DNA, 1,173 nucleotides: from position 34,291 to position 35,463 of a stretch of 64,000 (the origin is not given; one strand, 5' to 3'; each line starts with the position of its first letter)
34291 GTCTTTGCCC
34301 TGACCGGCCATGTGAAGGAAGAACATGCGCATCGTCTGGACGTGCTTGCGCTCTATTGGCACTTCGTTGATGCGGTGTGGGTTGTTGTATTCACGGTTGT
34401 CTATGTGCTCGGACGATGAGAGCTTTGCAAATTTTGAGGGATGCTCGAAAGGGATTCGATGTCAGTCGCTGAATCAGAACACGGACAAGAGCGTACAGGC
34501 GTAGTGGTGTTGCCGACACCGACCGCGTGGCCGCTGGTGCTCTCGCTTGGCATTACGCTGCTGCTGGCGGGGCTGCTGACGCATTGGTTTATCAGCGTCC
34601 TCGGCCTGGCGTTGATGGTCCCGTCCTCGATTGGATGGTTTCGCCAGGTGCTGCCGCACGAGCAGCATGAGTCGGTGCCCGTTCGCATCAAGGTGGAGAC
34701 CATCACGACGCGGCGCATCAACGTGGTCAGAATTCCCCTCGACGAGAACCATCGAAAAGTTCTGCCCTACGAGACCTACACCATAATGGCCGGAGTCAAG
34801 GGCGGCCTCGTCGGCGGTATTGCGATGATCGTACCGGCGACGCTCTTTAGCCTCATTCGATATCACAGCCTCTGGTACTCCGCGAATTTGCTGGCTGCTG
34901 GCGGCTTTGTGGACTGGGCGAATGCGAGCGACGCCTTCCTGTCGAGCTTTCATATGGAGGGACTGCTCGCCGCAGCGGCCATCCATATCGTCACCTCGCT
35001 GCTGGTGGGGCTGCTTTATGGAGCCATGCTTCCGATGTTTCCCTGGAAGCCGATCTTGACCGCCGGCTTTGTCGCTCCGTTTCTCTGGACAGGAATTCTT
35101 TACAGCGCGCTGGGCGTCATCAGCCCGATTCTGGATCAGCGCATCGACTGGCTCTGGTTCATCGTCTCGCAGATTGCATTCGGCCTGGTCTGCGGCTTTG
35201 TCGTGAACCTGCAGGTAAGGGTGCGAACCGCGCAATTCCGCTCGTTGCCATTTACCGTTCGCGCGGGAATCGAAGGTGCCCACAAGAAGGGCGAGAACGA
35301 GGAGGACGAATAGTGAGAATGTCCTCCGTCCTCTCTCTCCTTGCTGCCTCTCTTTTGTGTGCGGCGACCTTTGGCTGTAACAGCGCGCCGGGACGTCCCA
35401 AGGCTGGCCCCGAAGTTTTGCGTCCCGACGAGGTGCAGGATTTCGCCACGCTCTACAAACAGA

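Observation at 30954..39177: Self-contained bc-complex plus caa3 oxidase operon, a candidate obligate supercomplex in a diderm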

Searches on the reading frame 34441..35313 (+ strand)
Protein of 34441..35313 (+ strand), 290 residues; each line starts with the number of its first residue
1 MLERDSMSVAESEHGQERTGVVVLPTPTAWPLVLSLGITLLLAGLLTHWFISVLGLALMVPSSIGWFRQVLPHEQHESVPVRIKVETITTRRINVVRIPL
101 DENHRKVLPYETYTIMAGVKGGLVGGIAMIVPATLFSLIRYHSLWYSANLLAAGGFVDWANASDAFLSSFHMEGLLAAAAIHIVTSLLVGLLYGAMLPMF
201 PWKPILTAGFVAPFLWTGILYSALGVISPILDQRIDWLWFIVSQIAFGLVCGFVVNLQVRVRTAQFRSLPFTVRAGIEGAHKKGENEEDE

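Call 3: search_protein_families(library=pfam, proteins=[window:34441-35313:+], max_evalue=0.01)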
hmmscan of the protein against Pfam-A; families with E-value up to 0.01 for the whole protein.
window:34441-35313:+ (290 aa): 1 family
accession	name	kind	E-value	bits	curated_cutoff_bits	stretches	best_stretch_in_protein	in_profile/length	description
PF12270.13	Cyt_c_ox_IV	-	0.0064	17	26.9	1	28-67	84-123/132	Cytochrome c oxidase subunit IV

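Call 4: search_protein_families(library=ncbifam, proteins=[window:34441-35313:+], max_evalue=0.01)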
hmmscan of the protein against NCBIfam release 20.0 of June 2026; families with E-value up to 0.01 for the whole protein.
window:34441-35313:+ (290 aa): 0 families

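Call 13: find_homologous_proteins(query=window:34441-35313:+)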
Query window:34441-35313:+ (290 aa): 4335 proteins with E <= 0.001 among 8000 candidates; the best 120 are listed.
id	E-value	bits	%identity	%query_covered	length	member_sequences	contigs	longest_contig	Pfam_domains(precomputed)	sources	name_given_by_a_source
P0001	2.9e-188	643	100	100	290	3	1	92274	-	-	-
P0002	4.6e-167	573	94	93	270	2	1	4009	-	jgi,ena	-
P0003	5.8e-162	556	86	98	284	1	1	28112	-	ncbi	ncbi:MAG: hypothetical protein ABI380_06710 [Edaphobacter sp.]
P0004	7.1e-162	556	86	98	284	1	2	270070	-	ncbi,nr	ncbi:MAG: hypothetical protein BGO25_08890 [Acidobacteriales bacterium 59-55]|nr:hypothetical protei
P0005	9.8e-161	552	85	98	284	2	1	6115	-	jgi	jgi:hypothetical protein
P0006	1.5e-159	548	86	98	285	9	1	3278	-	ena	-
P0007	1.9e-159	548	84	98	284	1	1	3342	-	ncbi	ncbi:MAG: hypothetical protein ABI158_09315 [Edaphobacter sp.]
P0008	4.6e-159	547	83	98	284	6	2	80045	-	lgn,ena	-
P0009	2.9e-158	544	84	95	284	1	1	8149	-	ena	-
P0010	3.7e-158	544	84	95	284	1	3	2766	-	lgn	-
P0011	4.3e-158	543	85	98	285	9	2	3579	-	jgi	jgi:hypothetical protein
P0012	7.8e-158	543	84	95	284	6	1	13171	-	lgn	-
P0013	1.0e-157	542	83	97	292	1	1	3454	-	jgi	jgi:hypothetical protein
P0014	3.5e-157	540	88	93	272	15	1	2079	-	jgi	jgi:hypothetical protein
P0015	1.4e-156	539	82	98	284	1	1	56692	-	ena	-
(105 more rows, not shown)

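Call 23: search_protein_representatives(protein=window:34441-35313:+)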
Query: 290 residues. Proteins with E-value up to 0.001 (for the whole library): 1181; up to 1e-10: 626; up to 1e-30: 112. The best 150 are listed.
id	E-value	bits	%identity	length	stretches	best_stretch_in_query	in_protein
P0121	1.7e-105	369.2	62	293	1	11-280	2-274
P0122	4.6e-83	295.6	54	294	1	12-279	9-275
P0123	3.2e-79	282.9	52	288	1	13-281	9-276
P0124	4.5e-79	282.5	49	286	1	21-280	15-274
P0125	7.2e-76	271.9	51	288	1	17-280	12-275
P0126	4.0e-75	269.5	70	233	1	105-284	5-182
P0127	7.8e-69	248.8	69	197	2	165-288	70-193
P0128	3.7e-66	240.1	61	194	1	13-193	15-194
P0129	7.3e-61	222.7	55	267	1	12-196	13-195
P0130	3.3e-58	214.0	81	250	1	149-271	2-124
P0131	5.8e-58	213.2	51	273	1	43-255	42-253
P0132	9.2e-58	212.5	61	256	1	24-183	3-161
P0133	5.3e-57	210.0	55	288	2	173-284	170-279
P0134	1.0e-56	209.1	50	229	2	20-152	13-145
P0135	3.5e-56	207.3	75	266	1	149-278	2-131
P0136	5.0e-56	206.8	43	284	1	17-280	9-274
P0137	1.2e-55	205.6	35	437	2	17-255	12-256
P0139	1.2e-54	202.3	44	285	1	11-288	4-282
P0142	1.1e-52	195.9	40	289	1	16-269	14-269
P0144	7.8e-52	193.1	39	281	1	16-285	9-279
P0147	4.5e-50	187.3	41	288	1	24-287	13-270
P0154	6.2e-48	180.3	38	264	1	18-280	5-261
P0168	1.5e-41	159.3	38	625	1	22-271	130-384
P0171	5.0e-41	157.6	35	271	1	14-262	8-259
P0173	2.3e-40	155.4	38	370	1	13-264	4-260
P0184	2.4e-38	148.8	39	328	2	22-256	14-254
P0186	1.1e-37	146.6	37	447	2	20-255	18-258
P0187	1.6e-37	146.1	36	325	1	10-261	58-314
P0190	1.8e-36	142.6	34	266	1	19-256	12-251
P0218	1.1e-31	126.9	32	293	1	21-257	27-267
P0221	1.7e-31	126.3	39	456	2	104-255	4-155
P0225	3.0e-31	125.5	34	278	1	16-257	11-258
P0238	7.8e-30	120.9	33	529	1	20-262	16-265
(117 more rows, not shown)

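Call 25: search_protein_families(library=pfam, proteins=[P0137, P0168, P0186, P0238, P0173, P0184, P0187, P0221], max_evalue=0.01)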
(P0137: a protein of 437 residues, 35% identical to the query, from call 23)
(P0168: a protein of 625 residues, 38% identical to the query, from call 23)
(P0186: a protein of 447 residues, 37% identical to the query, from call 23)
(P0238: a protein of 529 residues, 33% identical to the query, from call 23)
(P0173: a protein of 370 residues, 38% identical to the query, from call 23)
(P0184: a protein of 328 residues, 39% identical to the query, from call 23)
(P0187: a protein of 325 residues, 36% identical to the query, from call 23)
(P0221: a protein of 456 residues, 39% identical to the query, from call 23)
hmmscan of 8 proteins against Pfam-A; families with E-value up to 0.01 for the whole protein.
P0137 (437 aa): 0 families

P0168 (625 aa): 5 families
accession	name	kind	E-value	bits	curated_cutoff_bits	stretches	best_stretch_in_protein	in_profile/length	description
PF13442.11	Cytochrome_CBB3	-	5.4e-18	65.5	27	2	420-476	7-54/68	Cytochrome C oxidase, cbb3-type, subunit III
PF00034.26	Cytochrom_C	-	4e-09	38.1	21.3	1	539-615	3-84/90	Cytochrome c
PF13717.11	Zn_ribbon_4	-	1.7e-06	28.3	30.3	0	49-74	4-32/36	zinc-ribbon domain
PF18551.6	TackOD1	-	0.0013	18.7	32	1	5-79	105-175/188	Thaumarchaeal output domain 1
PF14354.12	Lar_restr_allev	-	0.0027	18.4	28.6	0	94-121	4-33/58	Restriction alleviation protein Lar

P0186 (447 aa): 0 families

P0238 (529 aa): 3 families
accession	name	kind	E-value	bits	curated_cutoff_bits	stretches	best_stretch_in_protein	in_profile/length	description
PF13442.11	Cytochrome_CBB3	-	5.4e-17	62.3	27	2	317-392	3-66/68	Cytochrome C oxidase, cbb3-type, subunit III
PF00034.26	Cytochrom_C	-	3.1e-15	57.7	21.3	2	431-516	3-88/90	Cytochrome c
PF24396.1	DUF7541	-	9.7e-05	22.6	28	1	13-65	4-57/120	Family of unknown function (DUF7541)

P0173 (370 aa): 2 families
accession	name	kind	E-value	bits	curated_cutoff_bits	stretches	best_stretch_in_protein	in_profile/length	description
PF12270.13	Cyt_c_ox_IV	-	0.00017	22.1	26.9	1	18-57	84-123/132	Cytochrome c oxidase subunit IV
PF24396.1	DUF7541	-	0.0042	17.3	28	1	10-57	9-55/120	Family of unknown function (DUF7541)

P0184 (328 aa): 0 families

P0187 (325 aa): 1 family
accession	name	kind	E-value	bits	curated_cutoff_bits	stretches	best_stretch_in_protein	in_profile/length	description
PF12270.13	Cyt_c_ox_IV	-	6.1e-06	26.8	26.9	1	63-119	73-129/132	Cytochrome c oxidase subunit IV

P0221 (456 aa): 2 families
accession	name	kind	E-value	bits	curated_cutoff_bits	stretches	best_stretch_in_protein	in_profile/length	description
PF13442.11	Cytochrome_CBB3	-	0.00027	21.6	27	1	383-408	7-29/68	Cytochrome C oxidase, cbb3-type, subunit III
PF00034.26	Cytochrom_C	-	0.0046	18.7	21.3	1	384-407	6-31/90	Cytochrome c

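Call 26: predict_structure(protein=window:34441-35313:+)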
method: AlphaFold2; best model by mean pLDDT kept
length: 290 residues; sequences in the alignment: 1
mean_pLDDT: 52.0   pTM: 0.32
mean pLDDT of the five models: 52.0, 51.2, 50.0, 49.0, 44.3
residues with pLDDT >= 90: 0; 70-90: 8; 50-70: 145; < 50: 137
segments of 3 or more residues with pLDDT < 50: 1-3, 6-18, 20-22, 63-68, 70-77, 79-82, 84-86, 92-97, 105-116, 139-170, 201-205, 266-279, 285-290
pLDDT, mean of each block of 10 residues (from residue 1): 46 46 55 68 65 59 47 44 48 47 49 47 51 49 47 41 42 54 60 57 50 55 53 58 66 64 48 45 47
secondary structure, 60 per line:
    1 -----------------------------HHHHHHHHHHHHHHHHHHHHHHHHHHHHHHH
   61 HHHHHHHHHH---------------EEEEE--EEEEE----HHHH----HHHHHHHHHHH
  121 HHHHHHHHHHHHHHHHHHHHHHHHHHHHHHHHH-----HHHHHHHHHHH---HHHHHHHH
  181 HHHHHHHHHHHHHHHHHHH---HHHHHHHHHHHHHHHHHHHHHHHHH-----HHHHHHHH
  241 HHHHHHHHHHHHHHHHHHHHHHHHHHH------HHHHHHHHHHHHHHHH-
elements in order: H30-70 E86-90 E93-97 H102-105 H110-153 H159-169 H173-199 H203-227 H233-267 H274-289

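Call 30: find_related_loci(query=A2, collection=genome_contigs, flank=8000)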
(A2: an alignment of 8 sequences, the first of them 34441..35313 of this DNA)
Query A2 (290 aa) in genome_contigs; peptide patterns used: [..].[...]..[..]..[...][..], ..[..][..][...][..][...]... (x = any residue, [..] = any of these).
600 stretches matched a pattern (row limit reached: there are more); 569 encode a relative of the query (tblastn E <= 1e-3); the best 80 are kept; 80 distinct loci.
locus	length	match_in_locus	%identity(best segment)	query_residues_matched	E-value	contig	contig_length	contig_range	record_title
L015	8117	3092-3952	81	2-288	1e-144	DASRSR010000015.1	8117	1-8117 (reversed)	MAG TPA_asm: Edaphobacter sp. isolate SMAG_U6103 k141_713547, whole genome shotgun sequence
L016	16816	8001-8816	67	12-287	3e-124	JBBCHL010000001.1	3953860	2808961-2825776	MAG: Edaphobacter sp. isolate S6_maxb_bin.0 s34.ctg000035l, whole genome shotgun sequence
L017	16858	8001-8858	63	1-290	9e-122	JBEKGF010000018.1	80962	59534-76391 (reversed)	MAG: Edaphobacter sp. isolate SPRUCE 247 SPRUCE_247_18, whole genome shotgun sequence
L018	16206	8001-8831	66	10-289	4e-121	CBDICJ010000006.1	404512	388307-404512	MAG: Edaphobacter sp. isolate 5bfb3dc9-9298-413d-b959-6ba6b4367b64 genome assembly, contig: contig_6, whole genome shotg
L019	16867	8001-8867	63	3-287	2e-119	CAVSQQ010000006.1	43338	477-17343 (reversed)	MAG: uncultured Acidobacteriaceae bacterium isolate MFD05841.bin.1.111 genome assembly, contig: contig_129722, whole gen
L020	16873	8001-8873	63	3-289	4e-119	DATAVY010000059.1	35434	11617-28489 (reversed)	MAG TPA_asm: Edaphobacter sp. isolate SMAG_U5611 k141_2818794, whole genome shotgun sequence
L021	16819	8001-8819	65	12-290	5e-119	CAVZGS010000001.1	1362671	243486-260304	MAG: uncultured Acidobacteriaceae bacterium isolate MFD04463.bin.2.175 genome assembly, contig: contig_12346, whole geno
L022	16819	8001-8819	65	13-289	3e-118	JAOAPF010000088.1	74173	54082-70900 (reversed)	MAG: Edaphobacter sp. isolate RYN_7 scaffold_2064602, whole genome shotgun sequence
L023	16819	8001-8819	64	13-289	2e-117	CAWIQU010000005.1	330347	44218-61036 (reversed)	MAG: uncultured Acidobacteriaceae bacterium isolate MFD00964.bin.1.271 genome assembly, contig: contig_33404, whole geno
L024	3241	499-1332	64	12-289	3e-119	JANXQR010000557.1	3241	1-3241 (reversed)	MAG: Acidobacteria bacterium isolate GL140_5_concoct_288_sub GL140_5_k141_2742904, whole genome shotgun sequence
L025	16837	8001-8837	63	11-289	7e-116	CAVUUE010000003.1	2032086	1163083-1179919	MAG: uncultured Acidobacteriota bacterium isolate MFD09603.bin.1.103 genome assembly, contig: contig_5854, whole genome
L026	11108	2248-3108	62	2-290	4e-115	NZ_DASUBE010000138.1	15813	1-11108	MAG: Edaphobacter sp. isolate SMAG_U2513 k141_787593, whole genome shotgun sequence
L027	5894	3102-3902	64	21-290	9e-113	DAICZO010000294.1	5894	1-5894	MAG TPA_asm: Acidobacteriaceae bacterium isolate clean1821 k141_531694, whole genome shotgun sequence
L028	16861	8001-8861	62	1-286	2e-112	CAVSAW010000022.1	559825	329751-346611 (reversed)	MAG: uncultured Acidobacteriota bacterium isolate MFD05512.bin.2.153 genome assembly, contig: contig_6886, whole genome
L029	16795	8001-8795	67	22-289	3e-112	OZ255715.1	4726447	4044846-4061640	MAG: Edaphobacter sp. isolate f79cf2c5-0272-47ae-b100-8e1ab2a97da8 genome assembly, chromosome: 1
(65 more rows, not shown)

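Call 33: find_encoding_contigs(protein=P0238, flank=8000, max_places=3)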
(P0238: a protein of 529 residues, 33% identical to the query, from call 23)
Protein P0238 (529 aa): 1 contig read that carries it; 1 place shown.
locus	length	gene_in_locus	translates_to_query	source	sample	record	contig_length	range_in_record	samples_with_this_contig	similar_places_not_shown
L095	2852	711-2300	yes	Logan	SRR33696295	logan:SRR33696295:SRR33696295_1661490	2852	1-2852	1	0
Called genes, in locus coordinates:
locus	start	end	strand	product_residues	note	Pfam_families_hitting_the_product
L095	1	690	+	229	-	?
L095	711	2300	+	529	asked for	PF13442:Cytochrome_CBB3, PF00034:Cytochrom_C (weak), PF13442:Cytochrome_CBB3 (weak)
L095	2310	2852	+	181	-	?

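Call 37: search_protein_families(library=pfam, proteins=[L095:1-690:+, L095:2310-2852:+, P0168], max_evalue=0.001)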
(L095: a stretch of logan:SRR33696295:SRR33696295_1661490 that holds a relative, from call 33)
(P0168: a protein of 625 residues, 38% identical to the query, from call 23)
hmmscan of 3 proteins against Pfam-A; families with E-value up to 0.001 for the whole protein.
L095:1-690:+ (229 aa): 1 family
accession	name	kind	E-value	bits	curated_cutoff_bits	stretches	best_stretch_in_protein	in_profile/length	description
PF00510.24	COX3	-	1.8e-19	71.1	23.8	1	11-189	76-256/258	Cytochrome c oxidase subunit III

L095:2310-2852:+ (181 aa): 1 family
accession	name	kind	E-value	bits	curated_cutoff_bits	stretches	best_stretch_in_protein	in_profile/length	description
PF00355.32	Rieske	-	2.5e-06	27.8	20.3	1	97-151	32-83/88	Rieske [2Fe-2S] domain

P0168 (625 aa): 3 families
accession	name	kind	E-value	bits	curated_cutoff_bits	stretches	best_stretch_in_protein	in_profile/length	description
PF13442.11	Cytochrome_CBB3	-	5.4e-18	65.5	27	2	420-476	7-54/68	Cytochrome C oxidase, cbb3-type, subunit III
PF00034.26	Cytochrom_C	-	4e-09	38.1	21.3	0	539-615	3-84/90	Cytochrome c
PF13717.11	Zn_ribbon_4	-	1.7e-06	28.3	30.3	0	49-74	4-32/36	zinc-ribbon domain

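Call 38: predict_structure(alignment_id=A1)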
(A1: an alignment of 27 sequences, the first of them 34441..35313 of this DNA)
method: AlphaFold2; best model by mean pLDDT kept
length: 290 residues; sequences in the alignment: 27
mean_pLDDT: 83.8   pTM: 0.62
mean pLDDT of the five models: 83.8, 83.0, 82.0, 81.5, 81.2
residues with pLDDT >= 90: 180; 70-90: 49; 50-70: 20; < 50: 41
segments of 3 or more residues with pLDDT < 50: 1-4, 6-17, 86-90, 92-97, 280-290
pLDDT, mean of each block of 10 residues (from residue 1): 45 50 90 96 92 96 95 88 52 50 61 93 98 98 98 96 98 98 96 90 89 92 94 97 97 94 81 67 41
secondary structure, 60 per line:
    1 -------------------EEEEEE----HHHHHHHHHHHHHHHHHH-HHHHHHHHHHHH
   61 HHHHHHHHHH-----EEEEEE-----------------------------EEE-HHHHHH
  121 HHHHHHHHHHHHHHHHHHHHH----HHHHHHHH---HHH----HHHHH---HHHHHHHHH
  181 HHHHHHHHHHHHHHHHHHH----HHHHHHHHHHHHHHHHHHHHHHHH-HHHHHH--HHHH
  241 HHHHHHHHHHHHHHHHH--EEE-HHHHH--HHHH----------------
elements in order: E20-25 H30-47 H49-70 E76-81 E111-113 H115-141 H146-153 H164-168 H172-199 H204-227 H229-234 H237-257 E260-262 H264-268 H271-274

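Call 40: search_solved_structures(query=A1, max_evalue=1, show_alignments=2)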
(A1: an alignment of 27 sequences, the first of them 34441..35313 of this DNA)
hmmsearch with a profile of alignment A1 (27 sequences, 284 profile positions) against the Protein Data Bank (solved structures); distinct sequences matched with E-value up to 1: 16.
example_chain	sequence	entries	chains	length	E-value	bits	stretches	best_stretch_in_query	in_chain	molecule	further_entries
7o37_c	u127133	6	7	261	0.00019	24.1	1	12-68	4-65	Cytochrome c oxidase subunit 3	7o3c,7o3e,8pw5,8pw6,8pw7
9i6f_C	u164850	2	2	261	0.002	20.7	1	12-69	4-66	Cytochrome c oxidase subunit 3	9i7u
1occ_C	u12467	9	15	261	0.002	20.7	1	12-69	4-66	CYTOCHROME C OXIDASE | Cytochrome c oxidase subunit 3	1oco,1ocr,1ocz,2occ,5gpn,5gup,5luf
1v54_C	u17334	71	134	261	0.002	20.7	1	12-69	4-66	Cytochrome c oxidase polypeptide III | Cytochrome c oxidase subunit 3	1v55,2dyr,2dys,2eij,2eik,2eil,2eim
5xdx_C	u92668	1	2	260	0.0022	20.6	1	12-69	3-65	Cytochrome c oxidase subunit 3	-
5z62_C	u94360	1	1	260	0.0022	20.6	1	13-69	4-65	Cytochrome c oxidase subunit 3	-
5j4z_BC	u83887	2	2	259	0.0024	20.5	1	13-69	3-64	Cytochrome c oxidase subunit 3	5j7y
5b1b_C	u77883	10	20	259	0.0029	20.2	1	13-69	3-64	Cytochrome c oxidase subunit 3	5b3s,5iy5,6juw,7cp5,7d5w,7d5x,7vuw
9w2z_C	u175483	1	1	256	0.004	19.7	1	14-69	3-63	Cytochrome c oxidase subunit 3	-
8d4t_P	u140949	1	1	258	0.004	19.7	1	14-69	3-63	Cytochrome c oxidase subunit 3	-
6giq_c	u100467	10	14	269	0.011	18.2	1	8-67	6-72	Cytochrome c oxidase subunit 3 | CYTOCHROME C OXIDASE SUBUNIT 3; SYNONYM: CYTOCHROME C OXIDASE POLYPEPTIDE III, COX3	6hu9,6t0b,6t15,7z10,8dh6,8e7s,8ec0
8ugh_4C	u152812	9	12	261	0.013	18.1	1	12-68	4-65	Cytochrome c oxidase subunit 3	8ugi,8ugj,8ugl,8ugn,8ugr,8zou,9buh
8zo8_C3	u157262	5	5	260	0.014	17.9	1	12-68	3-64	Cytochrome c oxidase subunit 3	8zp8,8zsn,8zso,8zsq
6ymx_c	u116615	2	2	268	0.022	17.3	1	9-67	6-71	Cytochrome c oxidase subunit 3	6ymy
1m56_C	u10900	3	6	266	0.053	16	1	16-68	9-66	CYTOCHROME C OXIDASE | Cytochrome c oxidase polypeptide III (Cytochrome AA3 subunit 3)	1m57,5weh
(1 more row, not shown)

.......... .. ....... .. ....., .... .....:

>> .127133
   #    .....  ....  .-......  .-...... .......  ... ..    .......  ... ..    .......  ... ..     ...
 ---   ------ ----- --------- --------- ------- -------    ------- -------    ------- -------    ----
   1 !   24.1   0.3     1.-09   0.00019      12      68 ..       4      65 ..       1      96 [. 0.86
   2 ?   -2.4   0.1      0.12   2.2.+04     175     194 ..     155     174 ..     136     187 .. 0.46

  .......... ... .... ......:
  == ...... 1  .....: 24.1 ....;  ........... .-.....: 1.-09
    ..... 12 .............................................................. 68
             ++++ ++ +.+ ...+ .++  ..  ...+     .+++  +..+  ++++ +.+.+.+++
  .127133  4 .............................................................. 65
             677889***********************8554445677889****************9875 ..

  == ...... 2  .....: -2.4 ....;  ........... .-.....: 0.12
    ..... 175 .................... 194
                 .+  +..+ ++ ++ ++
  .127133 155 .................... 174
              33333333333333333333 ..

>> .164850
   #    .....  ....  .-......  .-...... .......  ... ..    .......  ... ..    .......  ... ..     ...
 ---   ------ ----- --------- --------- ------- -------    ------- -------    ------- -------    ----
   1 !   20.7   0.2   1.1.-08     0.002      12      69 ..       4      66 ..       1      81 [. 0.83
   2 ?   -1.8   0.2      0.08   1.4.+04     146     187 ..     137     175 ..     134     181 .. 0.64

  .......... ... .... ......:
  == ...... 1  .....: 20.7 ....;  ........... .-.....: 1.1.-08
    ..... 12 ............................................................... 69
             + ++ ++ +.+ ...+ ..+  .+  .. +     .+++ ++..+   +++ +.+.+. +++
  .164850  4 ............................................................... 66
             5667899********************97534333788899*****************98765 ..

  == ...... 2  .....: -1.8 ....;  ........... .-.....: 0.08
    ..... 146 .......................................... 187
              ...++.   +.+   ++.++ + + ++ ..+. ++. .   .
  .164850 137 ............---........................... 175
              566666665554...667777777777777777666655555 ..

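Call 41: fold_search(model_id=the predicted structure, library=pdb)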
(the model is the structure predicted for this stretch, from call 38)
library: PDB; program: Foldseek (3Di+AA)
matches with E <= 10: 60; with E <= 0.001: 0
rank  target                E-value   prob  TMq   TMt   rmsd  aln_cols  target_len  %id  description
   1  6hu9_c                2.6e-01  0.18  0.14  0.15  19.8       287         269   16  III2-IV2 mitochondrial respiratory supercomplex from S. cerevisiae (released 2018-12-26)
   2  8uck_c                4.6e-01  0.15  0.15  0.17  19.9       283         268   15  Komagataella pastoris Cytochrome c oxidase (9 subunits) in complex with human VMAT2 (released 2024-10-09)
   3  8ucj_c                5.6e-01  0.12  0.15  0.17  20.9       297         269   17  CryoEM structure of Komagataella pastoris Cytochrome c oxidase (11 subunits) in complex with human VMAT2 (released 2024-10-09)
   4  6jy3_C                6.1e-01  0.13  0.15  0.17  19.7       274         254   16  Monomeric Form of Bovine Heart Cytochrome c Oxidase in the Fully Oxidized State (released 2019-09-18)
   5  9f5x_2D               6.8e-01  0.11  0.14  0.16  20.4       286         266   15  Structure of the Chlamydomonas reinhardtii respiratory supercomplex I1 III2 IV2 (released 2025-03-12)
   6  8t69                  8.6e-01  0.11  0.15  0.12  20.0       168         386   17  Human VMAT2 in complex with tetrabenazine (released 2023-11-01)
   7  7z6n_A                8.6e-01  0.08  0.12  0.12  15.4       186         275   20  Crystal structure of Zn2+-transporter BbZIP in a metal-stripped state (released 2022-08-10)
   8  6i6h_A                1.5e+00  0.04  0.12  0.14  18.0       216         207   13  Crystal structure of the KDEL receptor in the peptide bound state (released 2019-02-27)
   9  8t07_A                1.6e+00  0.07  0.13  0.17  16.8       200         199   13  Structure of mouse Myomaker mutant-Y118A bound to Fab18G7 (released 2023-09-27)
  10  1ni6_C                1.8e+00  0.04  0.11  0.13  15.3       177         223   12  Comparisions of the Heme-Free and-Bound Crystal Structures of Human Heme Oxygenase-1 (released 2003-04-01)
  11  7oye_A                1.9e+00  0.04  0.11  0.14  18.4       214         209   15  Crystal structure of the KDEL receptor bound to HDEL peptide at pH 7.0 (released 2022-07-13)
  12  6y7v_A                2.0e+00  0.04  0.11  0.14  17.6       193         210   15  Crystal structure of the KDEL receptor bound to HDEL peptide at pH 6.0 (released 2021-02-10)
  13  5jdl                  2.0e+00  0.03  0.12  0.12  18.7       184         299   16  Structural mechanisms of extracellular ion exchange and induced binding-site occlusion in the sodium-calcium exchanger N (released 2016-05-11)
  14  1ni6_A                2.7e+00  0.03  0.12  0.14  15.2       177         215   12  Comparisions of the Heme-Free and-Bound Crystal Structures of Human Heme Oxygenase-1 (released 2003-04-01)
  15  8rbm_E                3.0e+00  0.08  0.15  0.18  11.4       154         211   14  Cryo-EM structure of the NADH:ferredoxin oxidoreductase RNF from Azotobacter vinelandii, ferricyanide oxidized (released 2024-06-26)
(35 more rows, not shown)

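Call 47: find_homologous_proteins(query=P0238, max_evalue=1e-10)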
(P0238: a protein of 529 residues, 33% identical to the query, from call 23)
Query P0238 (529 aa): 280 proteins with E <= 1e-10 among 8000 candidates; the best 120 are listed.
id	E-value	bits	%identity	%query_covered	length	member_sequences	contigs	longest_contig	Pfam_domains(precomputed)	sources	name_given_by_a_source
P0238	0.0e+0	1181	100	100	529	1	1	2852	PF13442.12,PF00034.27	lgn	-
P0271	2.9e-228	777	67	99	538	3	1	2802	PF13442.12,PF00034.27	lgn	-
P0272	6.7e-191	654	58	99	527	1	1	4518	PF13442.12,PF00034.27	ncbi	-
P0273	1.2e-189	650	59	98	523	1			PF13442.12,PF00034.27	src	-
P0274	1.8e-189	649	58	98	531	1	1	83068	PF13442.12,PF00034.27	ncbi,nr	ncbi:MAG: c-type cytochrome [Pirellulales bacterium]|nr:c-type cytochrome [Pirellulales bacterium]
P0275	1.2e-187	643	58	96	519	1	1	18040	PF13442.12,PF00034.27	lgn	-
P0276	4.1e-187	641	60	97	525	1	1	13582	PF13442.12,PF00034.27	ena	-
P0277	1.2e-186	640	58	97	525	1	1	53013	PF13442.12,PF00034.27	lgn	-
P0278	1.8e-185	636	59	98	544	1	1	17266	PF13442.12,PF00034.27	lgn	-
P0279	3.0e-185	635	58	96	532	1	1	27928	PF13442.12,PF00034.27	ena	-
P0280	4.7e-184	631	56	99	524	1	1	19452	PF13442.12,PF00034.27,PF24396.2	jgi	jgi:mono/diheme cytochrome c family protein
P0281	5.1e-184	631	57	98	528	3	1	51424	PF13442.12,PF00034.27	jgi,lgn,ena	-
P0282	8.0e-184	631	58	98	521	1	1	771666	PF13442.12,PF00034.27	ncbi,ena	-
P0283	1.2e-183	630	57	99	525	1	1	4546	PF13442.12,PF00034.27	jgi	jgi:mono/diheme cytochrome c family protein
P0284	1.6e-183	630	57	99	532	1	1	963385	PF13442.12,PF00034.27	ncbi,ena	-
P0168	5.2e-131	456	49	95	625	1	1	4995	PF13717.12,PF13442.12,PF00034.27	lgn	-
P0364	2.2e-114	401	49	47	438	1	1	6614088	-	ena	-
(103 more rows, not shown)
